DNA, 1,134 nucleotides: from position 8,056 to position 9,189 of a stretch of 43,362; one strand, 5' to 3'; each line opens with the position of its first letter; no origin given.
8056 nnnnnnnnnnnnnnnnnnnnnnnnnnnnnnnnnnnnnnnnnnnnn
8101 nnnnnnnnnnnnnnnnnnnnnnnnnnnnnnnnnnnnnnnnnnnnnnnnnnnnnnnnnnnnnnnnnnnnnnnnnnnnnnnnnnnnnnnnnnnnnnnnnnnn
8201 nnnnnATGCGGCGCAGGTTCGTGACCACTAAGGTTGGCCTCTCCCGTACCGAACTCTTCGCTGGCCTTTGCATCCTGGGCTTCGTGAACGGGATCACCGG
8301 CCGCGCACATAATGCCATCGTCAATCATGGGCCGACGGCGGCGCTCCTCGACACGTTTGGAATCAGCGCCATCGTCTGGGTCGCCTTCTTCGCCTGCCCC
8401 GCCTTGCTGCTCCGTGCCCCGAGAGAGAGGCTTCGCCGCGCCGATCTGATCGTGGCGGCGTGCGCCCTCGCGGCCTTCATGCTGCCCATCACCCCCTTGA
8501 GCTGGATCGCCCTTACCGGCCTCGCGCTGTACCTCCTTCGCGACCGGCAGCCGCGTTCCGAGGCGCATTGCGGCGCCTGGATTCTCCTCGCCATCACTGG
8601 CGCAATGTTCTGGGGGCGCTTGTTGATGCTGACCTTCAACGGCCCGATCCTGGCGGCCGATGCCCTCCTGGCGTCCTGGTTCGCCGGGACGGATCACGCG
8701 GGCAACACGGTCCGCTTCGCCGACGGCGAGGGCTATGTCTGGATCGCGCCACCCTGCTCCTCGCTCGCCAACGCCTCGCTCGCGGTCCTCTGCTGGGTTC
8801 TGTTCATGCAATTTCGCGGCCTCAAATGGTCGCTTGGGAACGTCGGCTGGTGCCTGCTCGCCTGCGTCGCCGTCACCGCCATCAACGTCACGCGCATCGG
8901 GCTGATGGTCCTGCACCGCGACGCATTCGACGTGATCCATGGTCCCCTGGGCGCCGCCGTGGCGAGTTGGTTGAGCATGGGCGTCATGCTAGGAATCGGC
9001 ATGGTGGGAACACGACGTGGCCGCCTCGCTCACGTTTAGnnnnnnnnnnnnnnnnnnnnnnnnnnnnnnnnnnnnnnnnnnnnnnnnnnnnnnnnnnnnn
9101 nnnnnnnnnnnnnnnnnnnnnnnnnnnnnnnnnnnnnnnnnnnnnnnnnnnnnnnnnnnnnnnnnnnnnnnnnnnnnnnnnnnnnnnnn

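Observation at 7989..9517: Compact three-gene cassette: sorting-signal mini-protein + exosortase/archaeosortase-like membrane protein + anchored unknown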

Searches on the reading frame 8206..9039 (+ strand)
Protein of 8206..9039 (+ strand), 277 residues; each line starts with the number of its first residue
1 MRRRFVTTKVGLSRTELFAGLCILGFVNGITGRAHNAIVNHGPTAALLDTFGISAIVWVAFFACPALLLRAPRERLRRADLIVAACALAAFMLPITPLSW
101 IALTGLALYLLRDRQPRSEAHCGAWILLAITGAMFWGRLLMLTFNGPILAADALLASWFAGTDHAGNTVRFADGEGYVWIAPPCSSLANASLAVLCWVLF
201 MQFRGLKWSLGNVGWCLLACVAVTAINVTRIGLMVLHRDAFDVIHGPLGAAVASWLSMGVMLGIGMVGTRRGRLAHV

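Call 3: search_protein_families(library=ncbifam, proteins=[window:8206-9039:+], max_evalue=10)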
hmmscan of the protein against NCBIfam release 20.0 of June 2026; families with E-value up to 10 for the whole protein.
window:8206-9039:+ (277 aa): 0 families

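Call 4: search_protein_families(library=pfam, proteins=[window:8206-9039:+], max_evalue=10)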
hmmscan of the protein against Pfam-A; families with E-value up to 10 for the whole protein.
window:8206-9039:+ (277 aa): 1 family
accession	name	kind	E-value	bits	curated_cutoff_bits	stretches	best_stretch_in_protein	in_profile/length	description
PF19510.5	DUF6044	-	3.1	6.5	27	1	56-131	103-178/564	Protein of unknown function (DUF6044)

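Call 5: find_homologous_proteins(query=window:8206-9039:+, max_evalue=0.001)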
Query window:8206-9039:+ (277 aa): 194 proteins with E <= 0.001 among 8000 candidates; the best 120 are listed.
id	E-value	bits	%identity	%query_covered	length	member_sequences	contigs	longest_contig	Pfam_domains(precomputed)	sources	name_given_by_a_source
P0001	8.1e-175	598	100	98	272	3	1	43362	-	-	-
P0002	9.5e-120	417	71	96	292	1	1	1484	-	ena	-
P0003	1.6e-119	417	72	96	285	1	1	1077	-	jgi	jgi:hypothetical protein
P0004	7.4e-117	408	70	96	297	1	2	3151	-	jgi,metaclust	jgi:hypothetical protein|metaclust:\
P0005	6.5e-115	402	68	96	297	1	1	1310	-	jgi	jgi:hypothetical protein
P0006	8.2e-115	401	69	96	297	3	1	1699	-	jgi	jgi:hypothetical protein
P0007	8.6e-115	401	70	96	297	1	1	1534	-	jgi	jgi:hypothetical protein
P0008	6.2e-114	398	68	96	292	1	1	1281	-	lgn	-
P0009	1.2e-111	391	69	96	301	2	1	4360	-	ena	-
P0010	9.5e-111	388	68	95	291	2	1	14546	-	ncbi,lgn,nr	ncbi:MAG: hypothetical protein QJR07_15525 [Acetobacteraceae bacterium]|nr:hypothetical protein [Ace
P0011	1.1e-109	384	66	96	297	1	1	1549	-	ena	-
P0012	1.7e-109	384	67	96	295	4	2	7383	-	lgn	-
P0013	1.9e-109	384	65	97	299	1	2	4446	-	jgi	jgi:hypothetical protein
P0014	1.9e-108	380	69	95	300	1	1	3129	-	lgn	-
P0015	2.1e-108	380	68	96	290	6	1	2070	-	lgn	-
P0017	9.6e-105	368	63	96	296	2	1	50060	-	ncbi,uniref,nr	ncbi:hypothetical protein [Falsiroseomonas sp.]|uniref:hypothetical protein n=1 Tax=Falsiroseomonas 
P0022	6.8e-97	342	62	94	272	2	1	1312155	-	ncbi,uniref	ncbi:hypothetical protein [Dankookia sp. GCM10030260]|uniref:hypothetical protein n=1 Tax=Dankookia 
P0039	3.4e-78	281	52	98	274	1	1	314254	-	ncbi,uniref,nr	ncbi:hypothetical protein [Microvirga alba]|uniref:Exosortase/archaeosortase family protein n=1 Tax=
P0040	5.5e-78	280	52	96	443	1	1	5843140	-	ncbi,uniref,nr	ncbi:hypothetical protein BB934_08310 [Microvirga ossetica]|uniref:Exosortase/archaeosortase family 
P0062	2.2e-72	262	50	96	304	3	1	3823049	-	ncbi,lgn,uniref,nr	ncbi:hypothetical protein GDR74_17610 [Microvirga thermotolerans]|uniref:Exosortase/archaeosortase f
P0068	5.7e-70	254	51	94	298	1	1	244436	-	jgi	jgi:exosortase/archaeosortase family protein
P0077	8.0e-67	244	48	98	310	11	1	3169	-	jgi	jgi:exosortase/archaeosortase family protein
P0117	3.1e-57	212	43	99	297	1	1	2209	-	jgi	jgi:exosortase/archaeosortase family protein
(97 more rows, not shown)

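Call 8: search_protein_families(library=ncbifam, alignment_id=A1, max_evalue=10)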
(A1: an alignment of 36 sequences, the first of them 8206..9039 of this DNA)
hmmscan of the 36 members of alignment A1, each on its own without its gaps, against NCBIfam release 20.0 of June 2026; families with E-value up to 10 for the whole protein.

A. member 1, window:8206-9039:+ (277 aa): 0 families

B. families by the number of members that match (of 36 scanned): 17 families
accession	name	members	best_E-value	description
TIGR04178.1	exo_archaeo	34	1.8e-08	exosortase/archaeosortase family protein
TIGR04175.1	archaeo_artD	8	9.6e-05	archaeosortase D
NF046081.1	exosort_XrtX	6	0.0037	exosortase X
TIGR04124.1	archaeo_artE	6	0.0059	archaeosortase family protein ArtE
TIGR04287.1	exosort_XrtK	5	0.00028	exosortase K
NF038142.1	exosort_XrtW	5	0.00029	exosortase W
NF045723.1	memb_anch_TmcC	3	0.0036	TmcC family electron transfer complex membrane anchor subunit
TIGR04156.1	cyanoexo_CrtB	2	0.0089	cyanoexosortase B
TIGR02602.1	8TM_EpsH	1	5.5e-05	exosortase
NF047320.1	morpho_MmpB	1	0.00023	morphogenic membrane protein MmpB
TIGR03763.1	cyanoexo_CrtA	1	0.002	cyanoexosortase A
TIGR04507.1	fluorinase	1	0.087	adenosyl-fluoride synthase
NF033494.1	NSS_import_MetS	1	0.11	methionine/alanine import NSS transporter subunit MetS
NF033437.1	YpdK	1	0.17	membrane protein YpdK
NF009364.0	PRK12721.1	1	0.22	EscU/YscU/HrcU family type III secretion system export apparatus switch protein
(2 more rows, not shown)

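Call 9: search_protein_families(library=pfam, alignment_id=A1, max_evalue=10)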
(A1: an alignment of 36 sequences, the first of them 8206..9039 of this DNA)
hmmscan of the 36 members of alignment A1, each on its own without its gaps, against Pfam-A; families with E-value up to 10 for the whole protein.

A. member 1, window:8206-9039:+ (277 aa): 1 family
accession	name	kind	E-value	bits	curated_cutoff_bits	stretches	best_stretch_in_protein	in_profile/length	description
PF19510.5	DUF6044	-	3.1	6.5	27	1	56-131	103-178/564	Protein of unknown function (DUF6044)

B. families by the number of members that match (of 36 scanned): 14 families
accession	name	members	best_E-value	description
PF22578.2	GGR_cat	3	0.14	Geranylgeranyl reductase catalytic domain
PF19510.5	DUF6044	3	0.68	Protein of unknown function (DUF6044)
PF08592.16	Anthrone_oxy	3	1.4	Anthrone oxygenase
PF04114.19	Gaa1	2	0.013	Gaa1-like, GPI transamidase component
PF09721.15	Exosortase_EpsH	1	0.0012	Transmembrane exosortase (Exosortase_EpsH)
PF00002.29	7tm_2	1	0.019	7 transmembrane receptor (Secretin family)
PF05569.17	Peptidase_M56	1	0.02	BlaR1 peptidase M56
PF11028.14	TMEM260-like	1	0.026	Protein O-mannosyl-transferase TMEM260-like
PF16951.10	MaAIMP_sms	1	0.19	Putative methionine and alanine importer, small subunit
PF24364.1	DUF7520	1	1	Family of unknown function (DUF7520)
PF04247.17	SirB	1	1.6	Invasion gene expression up-regulator, SirB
PF09446.15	VMA21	1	1.9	VMA21-like domain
PF19865.4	DUF6338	1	7.9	Family of unknown function (DUF6338)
PF23529.1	Microp_apicomplexa_16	1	9.3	Apicomplexa microprotein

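Call 10: search_protein_families(library=ncbifam, proteins=[P0002, P0010, P0017, P0022, P0039, P0040, P0062, P0068, P0077, P0117], max_evalue=1)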
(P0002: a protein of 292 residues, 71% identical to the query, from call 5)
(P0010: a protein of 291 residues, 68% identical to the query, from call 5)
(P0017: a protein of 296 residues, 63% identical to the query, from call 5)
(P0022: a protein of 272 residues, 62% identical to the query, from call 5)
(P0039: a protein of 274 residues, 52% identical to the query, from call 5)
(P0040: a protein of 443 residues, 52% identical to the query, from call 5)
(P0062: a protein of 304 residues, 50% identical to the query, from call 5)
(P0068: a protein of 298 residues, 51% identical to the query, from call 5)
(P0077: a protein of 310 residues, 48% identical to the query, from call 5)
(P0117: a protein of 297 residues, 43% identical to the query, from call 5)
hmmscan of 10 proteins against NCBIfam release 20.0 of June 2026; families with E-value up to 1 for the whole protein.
P0002 (292 aa): 2 families
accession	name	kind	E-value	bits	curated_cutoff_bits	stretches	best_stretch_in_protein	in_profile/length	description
TIGR04178.1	exo_archaeo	signature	0.00079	19.7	23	1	195-281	3-93/97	exosortase/archaeosortase family protein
TIGR04287.1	exosort_XrtK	exception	0.042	13.4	55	1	204-267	75-143/163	exosortase K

P0010 (291 aa): 2 families
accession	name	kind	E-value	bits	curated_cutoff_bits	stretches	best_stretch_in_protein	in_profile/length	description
TIGR04287.1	exosort_XrtK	exception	0.014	15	55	1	201-263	76-143/163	exosortase K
TIGR04178.1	exo_archaeo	signature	0.016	15.4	23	1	191-278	3-94/97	exosortase/archaeosortase family protein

P0017 (296 aa): 3 families
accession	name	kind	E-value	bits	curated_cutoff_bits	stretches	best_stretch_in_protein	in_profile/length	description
TIGR04178.1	exo_archaeo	signature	9.2e-05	22.7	23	1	199-287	3-95/97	exosortase/archaeosortase family protein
TIGR04287.1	exosort_XrtK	exception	0.00028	20.4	55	1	208-271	75-143/163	exosortase K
NF045723.1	memb_anch_TmcC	equivalog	0.0041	16.7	240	1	240-292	81-133/218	TmcC family electron transfer complex membrane anchor subunit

P0022 (272 aa): 3 families
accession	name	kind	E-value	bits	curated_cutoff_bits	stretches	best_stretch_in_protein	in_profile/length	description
TIGR04178.1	exo_archaeo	signature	0.00061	20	23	1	175-263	3-95/97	exosortase/archaeosortase family protein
TIGR04287.1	exosort_XrtK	exception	0.0016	18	55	1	185-247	76-143/163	exosortase K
TIGR04156.1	cyanoexo_CrtB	exception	0.0089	15.6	300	1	155-261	153-265/280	cyanoexosortase B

P0039 (274 aa): 5 families
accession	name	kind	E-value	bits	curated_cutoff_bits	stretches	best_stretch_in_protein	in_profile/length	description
TIGR04178.1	exo_archaeo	signature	4.1e-05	23.8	23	1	177-263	3-93/97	exosortase/archaeosortase family protein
NF038142.1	exosort_XrtW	exception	0.0017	16.7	425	1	177-259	173-255/494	exosortase W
TIGR04124.1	archaeo_artE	exception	0.11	12.5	95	1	197-255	79-141/153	archaeosortase family protein ArtE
NF033494.1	NSS_import_MetS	equivalog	0.11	12.3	70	0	52-70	14-32/53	methionine/alanine import NSS transporter subunit MetS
NF009364.0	PRK12721.1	equivalog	0.22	10.7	381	1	52-109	143-197/352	EscU/YscU/HrcU family type III secretion system export apparatus switch protein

P0040 (443 aa): 1 family
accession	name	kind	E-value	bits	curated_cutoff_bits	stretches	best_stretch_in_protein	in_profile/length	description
TIGR04178.1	exo_archaeo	signature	5.4e-05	23.4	23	1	180-266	3-93/97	exosortase/archaeosortase family protein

P0062 (304 aa): 2 families
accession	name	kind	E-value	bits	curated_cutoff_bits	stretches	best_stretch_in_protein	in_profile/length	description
TIGR04178.1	exo_archaeo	signature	1.2e-07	31.9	23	1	208-295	3-94/97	exosortase/archaeosortase family protein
TIGR04156.1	cyanoexo_CrtB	exception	0.012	15.1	300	1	204-295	169-266/280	cyanoexosortase B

P0068 (298 aa): 1 family
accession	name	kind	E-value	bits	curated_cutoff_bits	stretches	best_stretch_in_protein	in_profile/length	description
TIGR04178.1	exo_archaeo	signature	6.3e-05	23.2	23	1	200-284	3-87/97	exosortase/archaeosortase family protein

P0077 (310 aa): 4 families
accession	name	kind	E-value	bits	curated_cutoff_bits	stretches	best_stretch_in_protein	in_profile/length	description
TIGR04178.1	exo_archaeo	signature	4.7e-05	23.6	23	1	212-294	2-88/97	exosortase/archaeosortase family protein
TIGR04175.1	archaeo_artD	exception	0.0018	18.3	125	1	168-281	14-123/150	archaeosortase D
NF046081.1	exosort_XrtX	exception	0.0037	17.2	170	1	189-271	48-128/168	exosortase X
TIGR04124.1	archaeo_artE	exception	0.015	15.3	95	1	181-292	34-142/153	archaeosortase family protein ArtE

P0117 (297 aa): 4 families
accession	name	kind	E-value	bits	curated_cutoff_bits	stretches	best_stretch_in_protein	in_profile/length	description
TIGR04178.1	exo_archaeo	signature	2.1e-06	28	23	1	198-285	1-92/97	exosortase/archaeosortase family protein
TIGR04175.1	archaeo_artD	exception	0.00013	22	125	1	159-260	18-113/150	archaeosortase D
TIGR04124.1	archaeo_artE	exception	0.0059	16.7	95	1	185-282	52-145/153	archaeosortase family protein ArtE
NF033437.1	YpdK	equivalog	0.17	11.9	30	1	74-82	12-20/23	membrane protein YpdK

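Call 11: find_related_loci(query=A1, collection=genome_contigs, flank=4000)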
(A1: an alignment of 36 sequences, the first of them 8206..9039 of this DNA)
Query A1 (277 aa) in genome_contigs; peptide patterns used: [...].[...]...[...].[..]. (x = any residue, [..] = any of these).
36 stretches matched a pattern; 24 encode a relative of the query (tblastn E <= 1e-3); 24 distinct loci.
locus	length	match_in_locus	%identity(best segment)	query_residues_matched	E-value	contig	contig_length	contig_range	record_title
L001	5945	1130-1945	63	10-275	1e-110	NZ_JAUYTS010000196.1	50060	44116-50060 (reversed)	MAG: Falsiroseomonas sp. isolate C8_maxbin.050 C8_k141_178766, whole genome shotgun sequence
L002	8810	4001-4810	68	11-276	2e-108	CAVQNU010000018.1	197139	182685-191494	MAG: uncultured Alphaproteobacteria bacterium isolate MFD01223.bin.2.73 genome assembly, contig: contig_3177, whole geno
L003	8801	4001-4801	63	12-276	1e-106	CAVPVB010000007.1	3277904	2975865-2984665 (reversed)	MAG: uncultured Alphaproteobacteria bacterium isolate MFD00082.bin.1.22 genome assembly, contig: contig_3253, whole geno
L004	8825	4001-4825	63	6-269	9e-105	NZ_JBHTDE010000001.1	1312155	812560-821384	Dankookia sp. GCM10030260 strain CXZ487 spades_K_17_127_1, whole genome shotgun sequence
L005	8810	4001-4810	60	11-274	3e-97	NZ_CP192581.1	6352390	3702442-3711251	Dankookia sp. P2 chromosome, complete genome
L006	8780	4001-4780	55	12-271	3e-83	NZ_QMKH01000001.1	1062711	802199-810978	Microvirga flavescens strain c27j1 contig1, whole genome shotgun sequence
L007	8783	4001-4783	54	11-271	1e-82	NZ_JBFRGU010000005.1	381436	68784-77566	Microvirga sp. 2MCAF38 SCAFFOLD_4, whole genome shotgun sequence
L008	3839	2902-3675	49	13-270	2e-77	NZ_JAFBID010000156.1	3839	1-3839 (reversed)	Microvirga arabica strain SV2184P NODE_156_length_3839_cov_16.481659, whole genome shotgun sequence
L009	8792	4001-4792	52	8-271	1e-74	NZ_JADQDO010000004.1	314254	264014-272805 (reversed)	Microvirga alba strain BT350 NODE_4_length_314254_cov_31.367688, whole genome shotgun sequence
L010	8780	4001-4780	51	12-271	1e-73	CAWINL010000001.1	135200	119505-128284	MAG: uncultured Alphaproteobacteria bacterium isolate MFD05176.bin.2.176 genome assembly, contig: contig_104793, whole g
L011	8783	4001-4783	49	11-271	5e-69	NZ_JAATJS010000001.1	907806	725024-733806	Microvirga terricola strain c23x22 contig1, whole genome shotgun sequence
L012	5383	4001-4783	46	10-270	6e-64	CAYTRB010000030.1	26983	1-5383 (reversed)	MAG TPA_asm: uncultured Methylocapsa sp. isolate binchicken_co3_519 genome assembly, contig: NODE_5518_length_26983_cov_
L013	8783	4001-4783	51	11-271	1e-77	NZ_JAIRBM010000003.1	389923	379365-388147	Microvirga puerhi strain WGZ8 Scaffold3, whole genome shotgun sequence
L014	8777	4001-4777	45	12-271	1e-56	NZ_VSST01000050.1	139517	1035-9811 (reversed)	Bradyrhizobium canariense strain BTA-1 BTA-1_S1_R1_contig_51, whole genome shotgun sequence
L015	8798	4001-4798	43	11-277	2e-56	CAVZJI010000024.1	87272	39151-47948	MAG: uncultured Alphaproteobacteria bacterium isolate MFD05521.bin.2.160 genome assembly, contig: contig_32337, whole ge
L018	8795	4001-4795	37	10-274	3e-53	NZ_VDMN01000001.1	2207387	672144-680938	Aliirhizobium smilacinae strain PTYR-5 ZB100000, whole genome shotgun sequence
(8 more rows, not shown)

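Call 17: search_solved_structures(query=A1, max_evalue=10)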
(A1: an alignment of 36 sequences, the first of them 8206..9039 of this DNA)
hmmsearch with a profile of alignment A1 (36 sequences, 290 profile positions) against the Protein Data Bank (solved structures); distinct sequences matched with E-value up to 10: 0.

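Call 31: search_protein_representatives(alignment_id=A1)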
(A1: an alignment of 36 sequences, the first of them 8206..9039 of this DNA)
Query: 36 sequences, 290 profile positions. Proteins with E-value up to 0.001 (for the whole library): 1144; up to 1e-10: 806; up to 1e-30: 306. The best 150 are listed.
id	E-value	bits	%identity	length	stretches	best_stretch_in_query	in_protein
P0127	8.5e-121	418.9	-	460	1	14-289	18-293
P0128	1.7e-116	404.8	-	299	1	17-287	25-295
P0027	3.6e-110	384.0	-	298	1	23-289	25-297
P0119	4.6e-110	383.6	-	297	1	10-289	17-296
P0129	5.0e-110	383.5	-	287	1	17-289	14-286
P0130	1.3e-103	362.5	-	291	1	21-289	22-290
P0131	7.2e-100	350.2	-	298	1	20-287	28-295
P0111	9.3e-97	340.0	-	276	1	26-287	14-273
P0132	3.2e-96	338.2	-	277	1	21-286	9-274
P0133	8.5e-96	336.8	-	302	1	16-287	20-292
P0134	2.1e-92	325.7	-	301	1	18-289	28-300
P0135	3.3e-91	321.8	-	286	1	19-287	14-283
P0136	2.6e-89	315.5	-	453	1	23-286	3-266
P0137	7.2e-89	314.1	-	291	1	12-289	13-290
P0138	1.1e-87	310.2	-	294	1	21-288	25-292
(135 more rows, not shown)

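Call 47: predict_structure(alignment_id=A4)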
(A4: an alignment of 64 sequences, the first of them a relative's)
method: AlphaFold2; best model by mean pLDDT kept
length: 443 residues; sequences in the alignment: 64
mean_pLDDT: 84.1   pTM: 0.74
mean pLDDT of the five models: 84.1, 83.6, 83.3, 82.9, 81.6
residues with pLDDT >= 90: 266; 70-90: 89; 50-70: 49; < 50: 39
segments of 3 or more residues with pLDDT < 50: 1-3, 302-317, 396-401, 407-410, 412-416
pLDDT, mean of each block of 10 residues (from residue 1): 48 96 97 92 89 94 98 96 98 94 98 97 98 93 88 96 92 91 88 97 93 97 96 95 90 94 96 77 55 53 41 44 89 89 74 94 70 85 88 55 49 53 93 92 82
secondary structure, 60 per line:
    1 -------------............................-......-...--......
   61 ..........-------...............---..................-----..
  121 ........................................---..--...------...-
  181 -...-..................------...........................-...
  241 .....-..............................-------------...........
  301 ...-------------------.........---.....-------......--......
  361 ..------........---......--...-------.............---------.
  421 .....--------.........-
elements in order: H14-41 H43-48 H55-70 H78-92 H96-113 H119-160 E168-170 E177-179 H186-203 H210-236 H238-245 H247-276 H290-303 H323-331 E335-339 E347-352 E355-362 H369-376 E380-385 E388-390 H398-410 E420-425 H434-442

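Call 50: fold_search(model_id=the predicted structure, library=pdb)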
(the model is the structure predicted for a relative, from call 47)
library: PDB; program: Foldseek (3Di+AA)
matches with E <= 10: 269; with E <= 0.001: 0
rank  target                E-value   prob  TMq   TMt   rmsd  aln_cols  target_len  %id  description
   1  6ee1_D                3.1e-02  0.13  0.10  0.07  30.8       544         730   11  Crystal structure of Mycobacterium tuberculosis ICL2 in complex with acetyl-CoA (released 2019-08-14)
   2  6ee1_B                4.4e-02  0.09  0.08  0.06  31.2       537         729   12  Crystal structure of Mycobacterium tuberculosis ICL2 in complex with acetyl-CoA (released 2019-08-14)
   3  4he8_C                1.8e-01  0.12  0.12  0.13  21.4       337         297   12  Crystal structure of the membrane domain of respiratory complex I from Thermus thermophilus (released 2013-02-13)
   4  9exk                  2.5e-01  0.12  0.12  0.08  26.6       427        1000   14  Scalable protein design using hallucination in a relaxed sequence space (released 2024-10-16)
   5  8xma_A                3.5e-01  0.18  0.12  0.16  23.9       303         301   13  Cryo-EM structure of human ZnT1 WT, in the presence of zinc, determined in an outward-facing conformation (released 2024-10-30)
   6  9itm_T                4.6e-01  0.28  0.17  0.24  13.4       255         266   11  Chloroflexus aurantiacus ATP synthase, state 1, focused refinement of FO (released 2025-03-19)
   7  8hdp_R                5.6e-01  0.08  0.11  0.14  20.9       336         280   14  Structure of A2BR bound to endogenous agonists adenosine (released 2023-01-18)
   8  8jd6_R                6.7e-01  0.21  0.17  0.12  20.3       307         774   15  Cryo-EM structure of Gi1-bound metabotropic glutamate receptor mGlu4 (released 2023-06-21)
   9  9ii3_B                7.0e-01  0.18  0.16  0.11  18.7       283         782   10  Cryo-EM Structure of the 2:1 Complex of mGlu3 and beta-arrestin1 (released 2025-03-05)
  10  2elb                  7.0e-01  0.09  0.12  0.14  41.0       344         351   10  Crystal Structure of the BAR-PH domain of human APPL1 (released 2007-05-29)
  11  8xma_B                7.3e-01  0.09  0.11  0.14  23.4       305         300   13  Cryo-EM structure of human ZnT1 WT, in the presence of zinc, determined in an outward-facing conformation (released 2024-10-30)
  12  9f33_R                7.6e-01  0.12  0.14  0.20  18.9       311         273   11  Cryo-EM structure of Dopamine 3 Receptor:Go complex bound to bitopic FOB02-04A - Conformation A (released 2024-09-18)
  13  7p7k_H                8.0e-01  0.11  0.15  0.19  19.3       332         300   13  Complex I from E. coli, DDM/LMNG-purified, with DQ, Resting state (released 2022-09-21)
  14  8ca1_A                8.7e-01  0.06  0.10  0.09  24.8       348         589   16  Cryo-EM structure of the ACADVL dimer from Mus musculus. (released 2023-12-20)
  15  8yk0_A                9.1e-01  0.12  0.15  0.19  25.1       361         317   14  Cryo-EM structure of human GPR156-Gi3 complex (released 2025-02-05)
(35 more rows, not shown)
